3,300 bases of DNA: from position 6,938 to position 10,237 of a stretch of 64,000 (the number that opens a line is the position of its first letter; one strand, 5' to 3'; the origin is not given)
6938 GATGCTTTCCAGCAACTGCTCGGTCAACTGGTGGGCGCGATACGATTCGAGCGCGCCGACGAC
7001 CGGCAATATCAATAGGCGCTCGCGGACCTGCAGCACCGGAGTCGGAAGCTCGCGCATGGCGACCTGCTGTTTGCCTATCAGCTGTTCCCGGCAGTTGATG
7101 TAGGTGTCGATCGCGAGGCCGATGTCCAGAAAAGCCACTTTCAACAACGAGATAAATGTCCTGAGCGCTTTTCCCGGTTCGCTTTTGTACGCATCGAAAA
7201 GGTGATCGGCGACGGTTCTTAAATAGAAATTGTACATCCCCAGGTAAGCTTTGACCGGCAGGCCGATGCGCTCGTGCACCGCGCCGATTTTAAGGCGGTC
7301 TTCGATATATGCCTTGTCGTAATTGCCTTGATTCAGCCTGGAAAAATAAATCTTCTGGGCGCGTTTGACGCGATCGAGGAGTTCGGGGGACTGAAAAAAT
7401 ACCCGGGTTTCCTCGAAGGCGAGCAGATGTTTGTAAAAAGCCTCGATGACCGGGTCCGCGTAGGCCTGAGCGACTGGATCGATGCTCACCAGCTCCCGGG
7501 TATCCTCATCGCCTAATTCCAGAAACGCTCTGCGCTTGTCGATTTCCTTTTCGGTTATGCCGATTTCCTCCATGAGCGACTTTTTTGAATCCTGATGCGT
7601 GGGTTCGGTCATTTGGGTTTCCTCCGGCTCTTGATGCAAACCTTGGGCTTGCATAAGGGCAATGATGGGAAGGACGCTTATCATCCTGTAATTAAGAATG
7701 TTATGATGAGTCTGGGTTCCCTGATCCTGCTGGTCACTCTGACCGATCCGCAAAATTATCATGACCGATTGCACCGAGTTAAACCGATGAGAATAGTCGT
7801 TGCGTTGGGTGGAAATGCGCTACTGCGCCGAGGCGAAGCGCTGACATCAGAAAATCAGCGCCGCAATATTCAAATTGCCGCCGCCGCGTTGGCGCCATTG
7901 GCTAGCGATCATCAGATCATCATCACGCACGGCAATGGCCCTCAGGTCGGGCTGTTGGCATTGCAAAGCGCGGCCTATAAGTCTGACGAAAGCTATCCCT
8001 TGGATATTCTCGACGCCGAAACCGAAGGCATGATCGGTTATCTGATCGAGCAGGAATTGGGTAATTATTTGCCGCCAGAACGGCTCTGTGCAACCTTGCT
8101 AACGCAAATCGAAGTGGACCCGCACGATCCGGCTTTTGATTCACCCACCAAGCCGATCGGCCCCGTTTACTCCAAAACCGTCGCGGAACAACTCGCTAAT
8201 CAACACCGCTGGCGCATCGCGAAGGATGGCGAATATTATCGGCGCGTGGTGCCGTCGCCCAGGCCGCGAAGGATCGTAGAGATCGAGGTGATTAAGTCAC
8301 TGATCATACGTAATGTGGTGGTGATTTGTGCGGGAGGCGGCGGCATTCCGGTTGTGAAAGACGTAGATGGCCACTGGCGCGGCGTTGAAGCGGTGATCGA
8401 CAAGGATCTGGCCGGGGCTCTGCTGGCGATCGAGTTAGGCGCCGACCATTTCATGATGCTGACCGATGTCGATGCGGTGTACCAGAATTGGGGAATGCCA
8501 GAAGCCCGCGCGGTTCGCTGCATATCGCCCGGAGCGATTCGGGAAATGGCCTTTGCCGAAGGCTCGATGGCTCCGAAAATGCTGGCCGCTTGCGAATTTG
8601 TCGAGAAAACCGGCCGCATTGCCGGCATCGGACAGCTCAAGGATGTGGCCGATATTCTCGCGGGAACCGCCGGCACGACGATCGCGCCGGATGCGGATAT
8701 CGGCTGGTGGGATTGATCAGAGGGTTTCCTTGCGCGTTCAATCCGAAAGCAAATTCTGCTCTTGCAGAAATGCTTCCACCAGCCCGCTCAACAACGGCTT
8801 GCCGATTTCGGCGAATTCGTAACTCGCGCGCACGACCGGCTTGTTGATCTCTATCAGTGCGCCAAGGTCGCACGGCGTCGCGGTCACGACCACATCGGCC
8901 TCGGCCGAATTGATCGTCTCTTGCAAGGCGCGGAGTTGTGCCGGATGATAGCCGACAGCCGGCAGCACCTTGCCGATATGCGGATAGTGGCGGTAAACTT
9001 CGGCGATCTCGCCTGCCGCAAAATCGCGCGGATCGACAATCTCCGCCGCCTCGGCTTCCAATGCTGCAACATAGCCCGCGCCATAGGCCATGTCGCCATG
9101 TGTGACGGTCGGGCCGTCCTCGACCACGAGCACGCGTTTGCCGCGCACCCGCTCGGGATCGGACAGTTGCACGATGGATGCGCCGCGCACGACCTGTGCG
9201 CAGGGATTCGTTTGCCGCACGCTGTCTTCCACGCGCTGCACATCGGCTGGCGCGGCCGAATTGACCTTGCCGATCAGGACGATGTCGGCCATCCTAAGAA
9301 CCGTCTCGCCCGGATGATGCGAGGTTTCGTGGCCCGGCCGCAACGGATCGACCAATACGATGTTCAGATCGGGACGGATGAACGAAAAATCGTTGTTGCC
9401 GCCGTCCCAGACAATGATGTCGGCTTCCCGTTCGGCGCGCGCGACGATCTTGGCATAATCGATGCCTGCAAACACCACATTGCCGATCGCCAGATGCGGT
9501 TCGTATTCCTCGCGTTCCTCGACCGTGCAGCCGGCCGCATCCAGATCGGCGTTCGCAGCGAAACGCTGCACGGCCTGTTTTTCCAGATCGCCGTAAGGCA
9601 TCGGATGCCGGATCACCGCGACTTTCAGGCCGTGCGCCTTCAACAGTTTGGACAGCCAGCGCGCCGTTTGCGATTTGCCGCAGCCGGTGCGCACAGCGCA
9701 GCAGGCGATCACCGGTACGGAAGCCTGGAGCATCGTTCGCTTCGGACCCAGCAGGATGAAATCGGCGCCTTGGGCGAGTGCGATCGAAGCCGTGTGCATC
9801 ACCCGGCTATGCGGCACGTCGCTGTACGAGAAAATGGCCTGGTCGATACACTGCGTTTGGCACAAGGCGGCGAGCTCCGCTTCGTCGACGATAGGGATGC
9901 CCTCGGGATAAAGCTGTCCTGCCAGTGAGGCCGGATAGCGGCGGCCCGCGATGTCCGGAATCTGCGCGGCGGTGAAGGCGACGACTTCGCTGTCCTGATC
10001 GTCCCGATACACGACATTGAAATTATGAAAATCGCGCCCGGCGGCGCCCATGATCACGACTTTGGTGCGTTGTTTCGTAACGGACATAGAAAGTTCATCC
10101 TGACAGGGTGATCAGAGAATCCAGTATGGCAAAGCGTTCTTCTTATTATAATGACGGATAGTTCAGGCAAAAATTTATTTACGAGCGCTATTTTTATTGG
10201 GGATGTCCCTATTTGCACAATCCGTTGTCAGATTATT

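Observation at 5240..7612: Stressosome-like operon with a globin-coupled RsbR sensor feeding RsbS/RsbT and a small PP2C phosphatase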

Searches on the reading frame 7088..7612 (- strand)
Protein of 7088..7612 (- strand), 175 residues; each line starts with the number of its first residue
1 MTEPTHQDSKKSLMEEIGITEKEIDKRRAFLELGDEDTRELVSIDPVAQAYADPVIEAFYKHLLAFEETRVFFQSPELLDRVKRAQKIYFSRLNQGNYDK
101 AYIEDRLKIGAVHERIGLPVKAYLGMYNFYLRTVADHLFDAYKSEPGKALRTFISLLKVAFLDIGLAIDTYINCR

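Call 30: search_solved_structures(query=window:7088-7612:-, max_evalue=0.001, show_alignments=5)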
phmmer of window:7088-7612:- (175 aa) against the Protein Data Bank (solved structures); distinct sequences matched with E-value up to 0.001: 5.
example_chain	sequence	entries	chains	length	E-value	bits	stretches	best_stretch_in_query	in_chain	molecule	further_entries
5ohe_A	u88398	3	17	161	3.4e-12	49.9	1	18-171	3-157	Globin-coupled histidine kinase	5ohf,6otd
2w31_A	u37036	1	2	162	9e-12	48.5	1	28-124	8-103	GLOBIN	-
1or4_A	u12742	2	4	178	1.2e-11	48.2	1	8-161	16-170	Heme-based aerotactic transducer hemAT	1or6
7o0i_B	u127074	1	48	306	2.8e-10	43.7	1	46-172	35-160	Anti-anti-sigma factor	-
8h17_A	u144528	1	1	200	1.8e-06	31.3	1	31-163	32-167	Tlr1989 protein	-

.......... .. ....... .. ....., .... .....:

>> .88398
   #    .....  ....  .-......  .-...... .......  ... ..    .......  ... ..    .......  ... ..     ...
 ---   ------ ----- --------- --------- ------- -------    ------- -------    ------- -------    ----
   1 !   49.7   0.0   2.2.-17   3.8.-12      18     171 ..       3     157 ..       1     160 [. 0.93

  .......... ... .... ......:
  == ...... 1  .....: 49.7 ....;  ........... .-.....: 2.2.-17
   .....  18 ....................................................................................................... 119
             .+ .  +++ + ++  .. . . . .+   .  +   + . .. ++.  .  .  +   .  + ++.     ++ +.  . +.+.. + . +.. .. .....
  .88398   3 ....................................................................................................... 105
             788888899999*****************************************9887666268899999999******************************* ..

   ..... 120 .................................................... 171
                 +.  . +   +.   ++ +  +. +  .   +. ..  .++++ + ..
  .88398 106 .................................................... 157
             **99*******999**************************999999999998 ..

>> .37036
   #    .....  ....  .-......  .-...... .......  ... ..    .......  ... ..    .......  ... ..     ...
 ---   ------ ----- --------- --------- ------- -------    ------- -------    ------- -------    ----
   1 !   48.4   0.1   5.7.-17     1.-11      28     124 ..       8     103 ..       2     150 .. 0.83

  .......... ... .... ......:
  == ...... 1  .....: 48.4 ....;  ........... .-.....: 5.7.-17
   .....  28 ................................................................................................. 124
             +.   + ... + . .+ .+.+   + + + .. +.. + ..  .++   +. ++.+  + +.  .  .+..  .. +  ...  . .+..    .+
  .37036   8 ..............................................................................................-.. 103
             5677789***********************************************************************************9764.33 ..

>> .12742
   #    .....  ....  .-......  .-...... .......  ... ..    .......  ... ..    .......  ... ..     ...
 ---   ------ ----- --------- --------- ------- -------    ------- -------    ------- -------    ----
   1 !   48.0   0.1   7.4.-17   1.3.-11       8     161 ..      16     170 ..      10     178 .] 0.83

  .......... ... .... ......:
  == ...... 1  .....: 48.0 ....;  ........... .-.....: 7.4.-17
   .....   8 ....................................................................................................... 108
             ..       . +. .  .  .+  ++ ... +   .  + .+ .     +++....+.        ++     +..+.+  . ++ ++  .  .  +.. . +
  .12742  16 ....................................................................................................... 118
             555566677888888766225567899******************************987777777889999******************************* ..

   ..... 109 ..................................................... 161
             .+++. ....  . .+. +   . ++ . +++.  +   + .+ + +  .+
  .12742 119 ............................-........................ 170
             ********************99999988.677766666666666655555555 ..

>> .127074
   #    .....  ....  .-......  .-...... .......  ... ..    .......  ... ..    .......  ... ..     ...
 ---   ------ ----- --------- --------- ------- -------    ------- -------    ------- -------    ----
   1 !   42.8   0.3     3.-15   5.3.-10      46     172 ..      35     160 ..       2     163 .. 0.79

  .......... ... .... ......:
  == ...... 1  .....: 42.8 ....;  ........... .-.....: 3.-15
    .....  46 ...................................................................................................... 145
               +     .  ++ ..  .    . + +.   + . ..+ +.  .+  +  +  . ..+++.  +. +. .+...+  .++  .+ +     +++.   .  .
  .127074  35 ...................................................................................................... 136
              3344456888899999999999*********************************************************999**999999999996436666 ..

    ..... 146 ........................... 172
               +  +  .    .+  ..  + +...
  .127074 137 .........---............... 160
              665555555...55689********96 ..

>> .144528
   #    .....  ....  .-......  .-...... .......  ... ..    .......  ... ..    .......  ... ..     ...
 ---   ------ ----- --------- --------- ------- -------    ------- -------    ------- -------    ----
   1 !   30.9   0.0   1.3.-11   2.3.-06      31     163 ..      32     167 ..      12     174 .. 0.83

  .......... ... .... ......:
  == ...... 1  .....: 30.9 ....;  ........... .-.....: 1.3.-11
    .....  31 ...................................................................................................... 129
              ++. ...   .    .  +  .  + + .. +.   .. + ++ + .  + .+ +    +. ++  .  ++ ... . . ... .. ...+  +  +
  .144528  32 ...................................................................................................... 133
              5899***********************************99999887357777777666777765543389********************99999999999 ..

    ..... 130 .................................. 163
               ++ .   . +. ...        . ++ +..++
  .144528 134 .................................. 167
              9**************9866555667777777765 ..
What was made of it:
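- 6641..7612 (-): rsbR: globin-coupled RsbR, 323 aa. It has an N-terminal sensor globin (Tyr60 at B10, His113 at F8) and a C-terminal STAS domain with Thr238 in the DITG motif. HemAT alignment places Tyr70/His123 on Tyr60/His113 (call 30).
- On Haem-binding globin-coupled sensors (Protoglobin / sensor globin, PF11563): PDB hits 5ohe, 2w31 and 1or4 (call 30).
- Closest known: Globin-coupled sensors HemAT-Bs. Same: The FY (B10) and HxRIGL (F8) motifs are conserved (call 30).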

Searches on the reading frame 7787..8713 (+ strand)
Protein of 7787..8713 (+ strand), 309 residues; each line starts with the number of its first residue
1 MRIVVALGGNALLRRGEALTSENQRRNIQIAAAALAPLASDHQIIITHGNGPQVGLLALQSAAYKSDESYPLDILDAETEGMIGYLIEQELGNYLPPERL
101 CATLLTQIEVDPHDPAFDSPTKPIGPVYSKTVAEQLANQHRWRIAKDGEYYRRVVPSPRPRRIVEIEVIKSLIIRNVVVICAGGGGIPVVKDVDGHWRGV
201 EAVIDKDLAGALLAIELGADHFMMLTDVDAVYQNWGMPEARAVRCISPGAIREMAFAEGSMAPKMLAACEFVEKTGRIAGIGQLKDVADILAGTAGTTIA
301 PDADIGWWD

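Call 15: search_protein_families(library=pfam, proteins=[window:7787-8713:+], max_evalue=0.01)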
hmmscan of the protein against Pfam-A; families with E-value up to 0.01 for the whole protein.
window:7787-8713:+ (309 aa): 1 family
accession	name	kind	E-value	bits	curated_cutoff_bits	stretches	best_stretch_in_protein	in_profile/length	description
PF00696.33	AA_kinase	-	2.5e-24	86.7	24.9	1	1-275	1-226/234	Amino acid kinase family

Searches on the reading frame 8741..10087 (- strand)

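Call 15: search_protein_families(library=pfam, proteins=[window:8741-10087:-], max_evalue=0.01)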
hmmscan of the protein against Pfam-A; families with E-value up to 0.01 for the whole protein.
window:8741-10087:- (449 aa): 2 families
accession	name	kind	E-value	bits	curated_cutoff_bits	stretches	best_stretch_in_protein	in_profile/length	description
PF02606.20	LpxK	-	4.4e-05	23.2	27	1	120-287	31-199/328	Tetraacyldisaccharide-1-P 4'-kinase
PF02492.25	cobW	-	0.0038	17.3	20.7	0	237-300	113-179/180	CobW/HypB/UreG, nucleotide-binding domain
